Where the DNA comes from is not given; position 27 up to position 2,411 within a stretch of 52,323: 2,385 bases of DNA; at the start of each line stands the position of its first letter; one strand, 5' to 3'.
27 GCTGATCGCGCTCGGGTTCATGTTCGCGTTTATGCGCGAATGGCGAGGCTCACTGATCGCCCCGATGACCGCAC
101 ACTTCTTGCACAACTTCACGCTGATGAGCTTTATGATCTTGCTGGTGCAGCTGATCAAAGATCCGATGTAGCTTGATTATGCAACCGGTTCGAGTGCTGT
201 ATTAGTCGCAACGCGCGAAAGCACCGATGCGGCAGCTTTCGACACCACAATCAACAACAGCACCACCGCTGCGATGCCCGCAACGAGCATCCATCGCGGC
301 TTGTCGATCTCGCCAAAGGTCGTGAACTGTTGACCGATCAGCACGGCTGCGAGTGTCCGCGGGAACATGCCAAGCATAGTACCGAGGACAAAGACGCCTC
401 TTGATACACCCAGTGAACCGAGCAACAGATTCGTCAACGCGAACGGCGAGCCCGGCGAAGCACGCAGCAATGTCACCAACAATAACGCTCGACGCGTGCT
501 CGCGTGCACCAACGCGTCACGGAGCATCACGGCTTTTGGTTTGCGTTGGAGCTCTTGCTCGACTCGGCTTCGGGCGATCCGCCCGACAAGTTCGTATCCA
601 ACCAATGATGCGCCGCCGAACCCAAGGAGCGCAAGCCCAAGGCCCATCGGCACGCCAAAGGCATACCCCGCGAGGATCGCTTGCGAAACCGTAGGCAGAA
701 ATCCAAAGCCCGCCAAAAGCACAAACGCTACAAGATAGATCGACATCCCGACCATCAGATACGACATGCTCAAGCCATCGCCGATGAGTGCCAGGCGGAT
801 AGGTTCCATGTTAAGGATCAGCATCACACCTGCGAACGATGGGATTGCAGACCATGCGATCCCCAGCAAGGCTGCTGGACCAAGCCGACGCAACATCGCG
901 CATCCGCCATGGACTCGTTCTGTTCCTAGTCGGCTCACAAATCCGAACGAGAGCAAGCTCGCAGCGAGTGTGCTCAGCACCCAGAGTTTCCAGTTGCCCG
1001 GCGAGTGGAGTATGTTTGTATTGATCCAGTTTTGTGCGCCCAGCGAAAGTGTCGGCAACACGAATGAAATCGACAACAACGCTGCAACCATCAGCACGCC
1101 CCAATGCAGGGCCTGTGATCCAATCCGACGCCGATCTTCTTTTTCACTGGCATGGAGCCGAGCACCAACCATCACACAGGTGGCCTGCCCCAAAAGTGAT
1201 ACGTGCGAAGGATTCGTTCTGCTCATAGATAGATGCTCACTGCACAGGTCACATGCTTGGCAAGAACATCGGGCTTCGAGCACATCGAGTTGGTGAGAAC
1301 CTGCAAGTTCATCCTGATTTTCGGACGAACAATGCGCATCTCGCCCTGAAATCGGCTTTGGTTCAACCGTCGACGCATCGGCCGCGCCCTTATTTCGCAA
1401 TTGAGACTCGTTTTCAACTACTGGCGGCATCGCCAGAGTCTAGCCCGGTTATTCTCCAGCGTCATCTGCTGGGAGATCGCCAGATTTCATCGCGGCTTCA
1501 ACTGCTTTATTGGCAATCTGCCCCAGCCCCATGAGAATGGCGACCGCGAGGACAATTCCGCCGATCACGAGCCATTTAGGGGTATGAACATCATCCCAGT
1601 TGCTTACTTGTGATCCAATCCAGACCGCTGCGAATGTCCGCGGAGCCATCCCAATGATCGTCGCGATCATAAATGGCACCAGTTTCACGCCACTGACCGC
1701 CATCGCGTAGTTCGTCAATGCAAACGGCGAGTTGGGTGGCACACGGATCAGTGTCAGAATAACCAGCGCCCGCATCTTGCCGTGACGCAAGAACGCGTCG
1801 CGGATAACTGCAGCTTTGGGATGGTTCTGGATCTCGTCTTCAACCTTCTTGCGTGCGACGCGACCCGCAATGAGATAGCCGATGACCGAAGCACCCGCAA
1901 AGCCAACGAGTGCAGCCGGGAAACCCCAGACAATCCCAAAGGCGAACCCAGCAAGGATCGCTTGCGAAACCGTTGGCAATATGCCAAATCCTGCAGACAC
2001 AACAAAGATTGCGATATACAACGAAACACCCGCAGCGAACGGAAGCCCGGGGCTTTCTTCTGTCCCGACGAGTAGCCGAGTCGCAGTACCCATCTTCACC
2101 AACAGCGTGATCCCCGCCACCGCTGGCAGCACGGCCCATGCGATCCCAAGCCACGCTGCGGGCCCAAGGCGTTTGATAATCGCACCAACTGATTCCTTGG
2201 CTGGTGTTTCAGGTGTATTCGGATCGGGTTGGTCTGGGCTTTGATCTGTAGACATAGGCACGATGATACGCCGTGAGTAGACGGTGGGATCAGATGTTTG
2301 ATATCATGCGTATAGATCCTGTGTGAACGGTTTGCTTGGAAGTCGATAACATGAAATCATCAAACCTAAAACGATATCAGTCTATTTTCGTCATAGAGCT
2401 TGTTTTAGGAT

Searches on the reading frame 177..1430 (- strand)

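Call 37: search_protein_families(library=pfam, proteins=[window:177-1430:-], max_evalue=0.001)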
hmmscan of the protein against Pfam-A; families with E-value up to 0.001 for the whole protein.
window:177-1430:- (417 aa): 1 family
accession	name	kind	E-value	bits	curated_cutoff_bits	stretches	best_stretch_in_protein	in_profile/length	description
PF09335.16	VTT_dom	-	1.2e-14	55.2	33.9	1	246-367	2-122/123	VTT domain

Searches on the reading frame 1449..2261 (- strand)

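Call 37: search_protein_families(library=pfam, proteins=[window:1449-2261:-], max_evalue=0.001)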
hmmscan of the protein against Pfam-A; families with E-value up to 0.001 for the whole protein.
window:1449-2261:- (270 aa): 1 family
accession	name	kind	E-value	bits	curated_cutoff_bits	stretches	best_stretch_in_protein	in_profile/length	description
PF09335.16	VTT_dom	-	2.8e-19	70.2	33.9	1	96-217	2-122/123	VTT domain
